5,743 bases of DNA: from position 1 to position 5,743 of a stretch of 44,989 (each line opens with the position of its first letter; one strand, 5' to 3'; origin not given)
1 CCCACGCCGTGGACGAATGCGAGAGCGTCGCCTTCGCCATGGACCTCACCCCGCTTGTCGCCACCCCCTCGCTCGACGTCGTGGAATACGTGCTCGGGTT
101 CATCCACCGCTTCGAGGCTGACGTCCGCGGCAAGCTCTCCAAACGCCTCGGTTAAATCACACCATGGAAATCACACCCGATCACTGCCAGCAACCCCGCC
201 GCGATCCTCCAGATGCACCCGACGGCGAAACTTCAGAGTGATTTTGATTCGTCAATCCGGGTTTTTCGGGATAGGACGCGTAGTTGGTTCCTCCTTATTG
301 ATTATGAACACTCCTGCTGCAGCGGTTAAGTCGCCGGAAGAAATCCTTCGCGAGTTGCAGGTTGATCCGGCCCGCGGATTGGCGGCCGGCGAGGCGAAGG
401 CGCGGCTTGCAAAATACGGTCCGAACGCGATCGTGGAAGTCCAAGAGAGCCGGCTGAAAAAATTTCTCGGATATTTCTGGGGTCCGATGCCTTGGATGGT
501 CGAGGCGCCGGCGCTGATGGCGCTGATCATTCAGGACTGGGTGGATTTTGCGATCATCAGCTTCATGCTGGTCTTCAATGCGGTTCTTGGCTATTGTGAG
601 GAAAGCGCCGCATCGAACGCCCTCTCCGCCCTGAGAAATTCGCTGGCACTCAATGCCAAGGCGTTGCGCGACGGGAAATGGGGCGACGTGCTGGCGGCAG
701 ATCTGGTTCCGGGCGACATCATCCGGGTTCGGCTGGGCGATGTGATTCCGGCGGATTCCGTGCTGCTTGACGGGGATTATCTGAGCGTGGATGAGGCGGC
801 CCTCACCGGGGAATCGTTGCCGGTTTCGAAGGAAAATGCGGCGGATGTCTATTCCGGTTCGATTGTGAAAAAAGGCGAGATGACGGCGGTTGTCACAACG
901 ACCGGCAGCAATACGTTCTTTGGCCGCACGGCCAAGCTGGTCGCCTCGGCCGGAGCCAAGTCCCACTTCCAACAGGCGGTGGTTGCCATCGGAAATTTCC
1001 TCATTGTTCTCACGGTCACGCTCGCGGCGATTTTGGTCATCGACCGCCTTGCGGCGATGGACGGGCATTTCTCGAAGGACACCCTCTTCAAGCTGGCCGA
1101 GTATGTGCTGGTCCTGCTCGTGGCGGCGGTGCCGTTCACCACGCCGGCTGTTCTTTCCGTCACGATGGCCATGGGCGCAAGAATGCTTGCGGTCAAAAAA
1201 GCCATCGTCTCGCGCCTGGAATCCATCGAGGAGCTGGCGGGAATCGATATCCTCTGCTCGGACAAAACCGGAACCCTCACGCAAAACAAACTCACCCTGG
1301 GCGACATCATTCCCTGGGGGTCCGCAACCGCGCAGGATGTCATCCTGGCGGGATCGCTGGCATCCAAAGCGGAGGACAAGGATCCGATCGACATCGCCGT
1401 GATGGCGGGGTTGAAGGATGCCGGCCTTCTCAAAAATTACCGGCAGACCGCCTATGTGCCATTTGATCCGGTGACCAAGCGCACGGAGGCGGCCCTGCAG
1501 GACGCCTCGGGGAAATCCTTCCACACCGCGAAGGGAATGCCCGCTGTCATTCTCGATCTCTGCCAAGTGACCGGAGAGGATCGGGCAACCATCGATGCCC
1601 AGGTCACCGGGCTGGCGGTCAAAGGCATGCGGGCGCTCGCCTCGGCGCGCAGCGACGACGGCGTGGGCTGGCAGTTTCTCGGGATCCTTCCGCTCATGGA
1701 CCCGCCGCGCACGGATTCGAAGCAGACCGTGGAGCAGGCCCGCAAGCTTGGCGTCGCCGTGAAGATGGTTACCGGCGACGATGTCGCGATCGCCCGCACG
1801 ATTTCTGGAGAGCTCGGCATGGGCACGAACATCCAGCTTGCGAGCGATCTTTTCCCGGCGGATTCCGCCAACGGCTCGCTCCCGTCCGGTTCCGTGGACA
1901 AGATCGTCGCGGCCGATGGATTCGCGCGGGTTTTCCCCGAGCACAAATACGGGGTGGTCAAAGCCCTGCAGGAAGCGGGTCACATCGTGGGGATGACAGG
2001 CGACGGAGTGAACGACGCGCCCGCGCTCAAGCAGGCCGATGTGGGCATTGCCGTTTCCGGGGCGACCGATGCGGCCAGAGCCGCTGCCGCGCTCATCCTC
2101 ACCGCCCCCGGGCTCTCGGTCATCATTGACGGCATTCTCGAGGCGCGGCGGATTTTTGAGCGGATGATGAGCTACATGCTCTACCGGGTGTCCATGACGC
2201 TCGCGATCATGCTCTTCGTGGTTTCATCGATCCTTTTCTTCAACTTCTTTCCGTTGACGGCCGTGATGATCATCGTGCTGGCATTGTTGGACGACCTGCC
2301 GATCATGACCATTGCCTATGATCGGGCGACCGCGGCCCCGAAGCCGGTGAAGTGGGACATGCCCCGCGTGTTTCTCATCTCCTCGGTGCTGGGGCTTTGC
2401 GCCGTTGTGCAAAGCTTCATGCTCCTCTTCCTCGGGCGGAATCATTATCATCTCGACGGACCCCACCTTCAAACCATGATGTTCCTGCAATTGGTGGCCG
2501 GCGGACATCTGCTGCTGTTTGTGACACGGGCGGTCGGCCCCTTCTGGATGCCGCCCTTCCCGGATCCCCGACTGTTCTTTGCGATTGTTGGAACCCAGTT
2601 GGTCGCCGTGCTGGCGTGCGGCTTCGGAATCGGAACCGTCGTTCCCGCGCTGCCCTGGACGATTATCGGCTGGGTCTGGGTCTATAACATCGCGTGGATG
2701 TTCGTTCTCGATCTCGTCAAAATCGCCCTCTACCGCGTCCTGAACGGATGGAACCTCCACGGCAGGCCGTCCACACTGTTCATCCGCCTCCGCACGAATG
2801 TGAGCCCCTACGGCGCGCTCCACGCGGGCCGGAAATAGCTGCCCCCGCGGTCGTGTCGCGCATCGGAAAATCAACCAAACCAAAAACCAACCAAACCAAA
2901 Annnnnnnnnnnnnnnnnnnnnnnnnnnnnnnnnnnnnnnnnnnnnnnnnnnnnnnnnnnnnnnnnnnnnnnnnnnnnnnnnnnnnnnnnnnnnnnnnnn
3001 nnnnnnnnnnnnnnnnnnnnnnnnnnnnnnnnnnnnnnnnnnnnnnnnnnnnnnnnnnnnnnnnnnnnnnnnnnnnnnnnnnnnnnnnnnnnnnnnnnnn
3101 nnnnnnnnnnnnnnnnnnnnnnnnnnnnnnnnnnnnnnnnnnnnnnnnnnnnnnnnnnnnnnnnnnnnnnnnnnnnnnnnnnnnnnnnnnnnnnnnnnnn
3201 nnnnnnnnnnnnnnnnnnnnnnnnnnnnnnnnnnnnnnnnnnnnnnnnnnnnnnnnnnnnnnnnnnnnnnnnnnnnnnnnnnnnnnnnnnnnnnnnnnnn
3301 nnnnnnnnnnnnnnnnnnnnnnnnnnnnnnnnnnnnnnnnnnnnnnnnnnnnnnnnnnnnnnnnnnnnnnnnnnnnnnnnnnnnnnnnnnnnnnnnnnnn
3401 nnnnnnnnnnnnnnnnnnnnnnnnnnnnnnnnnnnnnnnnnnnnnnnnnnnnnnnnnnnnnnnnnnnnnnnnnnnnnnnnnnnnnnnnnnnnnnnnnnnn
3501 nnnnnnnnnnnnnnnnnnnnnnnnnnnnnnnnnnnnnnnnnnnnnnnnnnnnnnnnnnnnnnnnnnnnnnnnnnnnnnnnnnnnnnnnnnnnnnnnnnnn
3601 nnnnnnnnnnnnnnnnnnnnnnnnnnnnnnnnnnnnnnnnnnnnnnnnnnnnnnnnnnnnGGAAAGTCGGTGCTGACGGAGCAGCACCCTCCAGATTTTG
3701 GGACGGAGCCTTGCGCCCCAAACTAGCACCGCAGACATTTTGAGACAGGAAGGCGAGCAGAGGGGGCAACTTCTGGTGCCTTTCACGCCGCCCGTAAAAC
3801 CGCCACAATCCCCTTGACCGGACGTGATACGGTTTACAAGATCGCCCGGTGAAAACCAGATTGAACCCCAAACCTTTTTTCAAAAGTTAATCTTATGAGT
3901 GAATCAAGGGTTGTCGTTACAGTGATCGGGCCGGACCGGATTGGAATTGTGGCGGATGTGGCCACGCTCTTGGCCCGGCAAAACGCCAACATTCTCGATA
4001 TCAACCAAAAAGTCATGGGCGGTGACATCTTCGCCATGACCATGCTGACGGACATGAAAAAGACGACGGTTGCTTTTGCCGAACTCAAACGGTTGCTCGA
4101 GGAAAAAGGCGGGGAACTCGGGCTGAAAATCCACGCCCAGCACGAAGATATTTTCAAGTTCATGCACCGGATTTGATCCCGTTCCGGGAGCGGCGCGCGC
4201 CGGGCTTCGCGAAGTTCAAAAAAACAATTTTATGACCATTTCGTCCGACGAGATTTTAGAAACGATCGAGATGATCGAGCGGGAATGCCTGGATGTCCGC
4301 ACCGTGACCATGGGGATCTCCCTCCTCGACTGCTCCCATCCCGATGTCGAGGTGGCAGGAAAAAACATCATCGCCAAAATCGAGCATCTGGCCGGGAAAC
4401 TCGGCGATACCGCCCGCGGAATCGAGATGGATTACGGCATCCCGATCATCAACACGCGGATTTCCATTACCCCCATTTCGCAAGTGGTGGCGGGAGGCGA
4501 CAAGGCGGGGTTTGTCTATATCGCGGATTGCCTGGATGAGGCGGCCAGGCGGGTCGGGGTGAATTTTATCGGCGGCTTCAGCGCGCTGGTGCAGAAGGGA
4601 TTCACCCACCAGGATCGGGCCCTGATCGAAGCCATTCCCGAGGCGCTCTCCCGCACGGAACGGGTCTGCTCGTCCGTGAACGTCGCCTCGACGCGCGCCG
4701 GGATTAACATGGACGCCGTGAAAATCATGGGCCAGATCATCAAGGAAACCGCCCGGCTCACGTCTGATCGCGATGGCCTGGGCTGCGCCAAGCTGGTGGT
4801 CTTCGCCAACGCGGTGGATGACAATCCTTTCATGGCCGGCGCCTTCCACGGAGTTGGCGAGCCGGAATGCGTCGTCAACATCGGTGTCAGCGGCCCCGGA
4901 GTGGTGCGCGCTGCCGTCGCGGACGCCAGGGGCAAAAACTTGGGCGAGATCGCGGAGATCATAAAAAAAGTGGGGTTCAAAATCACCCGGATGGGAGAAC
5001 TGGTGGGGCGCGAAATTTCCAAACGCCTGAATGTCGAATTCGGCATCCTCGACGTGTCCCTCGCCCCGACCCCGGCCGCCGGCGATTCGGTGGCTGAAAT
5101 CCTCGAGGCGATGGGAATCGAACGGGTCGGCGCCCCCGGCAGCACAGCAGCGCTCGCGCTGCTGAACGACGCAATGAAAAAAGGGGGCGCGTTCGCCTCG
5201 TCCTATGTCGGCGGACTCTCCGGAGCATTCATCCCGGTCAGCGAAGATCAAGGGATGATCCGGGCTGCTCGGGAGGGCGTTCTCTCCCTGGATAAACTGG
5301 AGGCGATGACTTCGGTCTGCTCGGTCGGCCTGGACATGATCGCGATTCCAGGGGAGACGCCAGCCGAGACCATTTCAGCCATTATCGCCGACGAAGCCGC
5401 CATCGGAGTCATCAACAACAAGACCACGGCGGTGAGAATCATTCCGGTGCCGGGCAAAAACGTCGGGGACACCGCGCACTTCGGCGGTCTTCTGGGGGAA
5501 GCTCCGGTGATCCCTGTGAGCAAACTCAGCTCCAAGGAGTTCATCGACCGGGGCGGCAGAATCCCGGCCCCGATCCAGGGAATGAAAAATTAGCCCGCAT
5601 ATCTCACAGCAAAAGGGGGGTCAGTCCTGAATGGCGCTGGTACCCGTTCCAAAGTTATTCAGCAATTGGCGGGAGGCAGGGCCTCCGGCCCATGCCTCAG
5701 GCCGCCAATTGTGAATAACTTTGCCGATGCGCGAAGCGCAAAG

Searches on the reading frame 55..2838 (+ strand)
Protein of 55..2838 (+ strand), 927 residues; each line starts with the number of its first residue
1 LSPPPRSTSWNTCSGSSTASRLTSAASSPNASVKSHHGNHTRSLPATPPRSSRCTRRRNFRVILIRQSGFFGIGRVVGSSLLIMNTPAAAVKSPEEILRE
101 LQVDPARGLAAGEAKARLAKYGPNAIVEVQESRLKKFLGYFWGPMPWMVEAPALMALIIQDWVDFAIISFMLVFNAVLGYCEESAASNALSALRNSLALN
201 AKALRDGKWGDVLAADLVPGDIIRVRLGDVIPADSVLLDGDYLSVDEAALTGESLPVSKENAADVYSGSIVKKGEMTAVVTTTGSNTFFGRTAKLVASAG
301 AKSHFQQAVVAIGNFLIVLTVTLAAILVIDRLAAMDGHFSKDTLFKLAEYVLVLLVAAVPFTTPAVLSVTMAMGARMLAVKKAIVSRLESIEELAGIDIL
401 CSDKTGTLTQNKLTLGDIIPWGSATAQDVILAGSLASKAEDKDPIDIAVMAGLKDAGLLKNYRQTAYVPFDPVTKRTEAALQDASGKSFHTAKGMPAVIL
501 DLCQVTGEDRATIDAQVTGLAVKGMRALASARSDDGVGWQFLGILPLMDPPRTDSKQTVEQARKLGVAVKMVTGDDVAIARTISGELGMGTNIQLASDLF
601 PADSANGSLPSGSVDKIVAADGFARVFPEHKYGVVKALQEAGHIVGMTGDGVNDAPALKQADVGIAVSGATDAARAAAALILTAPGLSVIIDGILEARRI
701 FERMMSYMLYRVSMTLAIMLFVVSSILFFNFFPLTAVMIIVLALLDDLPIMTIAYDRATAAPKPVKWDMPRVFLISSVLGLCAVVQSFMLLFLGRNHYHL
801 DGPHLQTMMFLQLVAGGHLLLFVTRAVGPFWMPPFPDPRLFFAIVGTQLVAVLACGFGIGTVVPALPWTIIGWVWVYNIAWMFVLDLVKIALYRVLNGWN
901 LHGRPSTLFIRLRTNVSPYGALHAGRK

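Call 5: search_protein_families(library=pfam, proteins=[window:55-2838:+], max_evalue=0.001)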
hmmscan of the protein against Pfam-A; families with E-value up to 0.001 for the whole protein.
window:55-2838:+ (927 aa): 3 families
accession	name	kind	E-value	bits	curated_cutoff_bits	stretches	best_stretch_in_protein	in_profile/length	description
PF00122.25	E1-E2_ATPase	-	1.3e-43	149.1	28.1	1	200-380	6-180/181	E1-E2 ATPase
PF00690.31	Cation_ATPase_N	-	1.4e-13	50.7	20.4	1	92-151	4-64/69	Cation transporter/ATPase, N-terminus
PF00702.32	Hydrolase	-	5.1e-12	47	26.4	1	397-662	1-191/191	haloacid dehalogenase-like hydrolase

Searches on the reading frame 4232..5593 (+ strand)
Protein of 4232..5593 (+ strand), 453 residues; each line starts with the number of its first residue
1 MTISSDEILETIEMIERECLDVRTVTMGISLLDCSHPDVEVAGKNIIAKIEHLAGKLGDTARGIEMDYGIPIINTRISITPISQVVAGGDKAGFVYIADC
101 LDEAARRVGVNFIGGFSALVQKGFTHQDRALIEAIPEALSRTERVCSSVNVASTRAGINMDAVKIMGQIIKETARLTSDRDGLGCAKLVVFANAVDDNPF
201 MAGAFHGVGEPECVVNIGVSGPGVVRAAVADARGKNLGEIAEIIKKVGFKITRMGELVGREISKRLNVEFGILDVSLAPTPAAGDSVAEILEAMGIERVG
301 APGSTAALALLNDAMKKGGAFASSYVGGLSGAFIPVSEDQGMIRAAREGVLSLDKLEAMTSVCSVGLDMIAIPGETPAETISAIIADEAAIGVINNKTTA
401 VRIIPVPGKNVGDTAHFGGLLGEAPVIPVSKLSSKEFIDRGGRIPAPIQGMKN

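Call 5: search_protein_families(library=pfam, proteins=[window:4232-5593:+], max_evalue=0.001)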
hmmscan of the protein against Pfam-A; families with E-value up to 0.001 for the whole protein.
window:4232-5593:+ (453 aa): 1 family
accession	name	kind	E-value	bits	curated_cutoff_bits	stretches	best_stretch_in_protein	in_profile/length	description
PF05167.17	DUF711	-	2.3e-189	629.9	25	1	13-423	1-412/413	Uncharacterised ACR (DUF711)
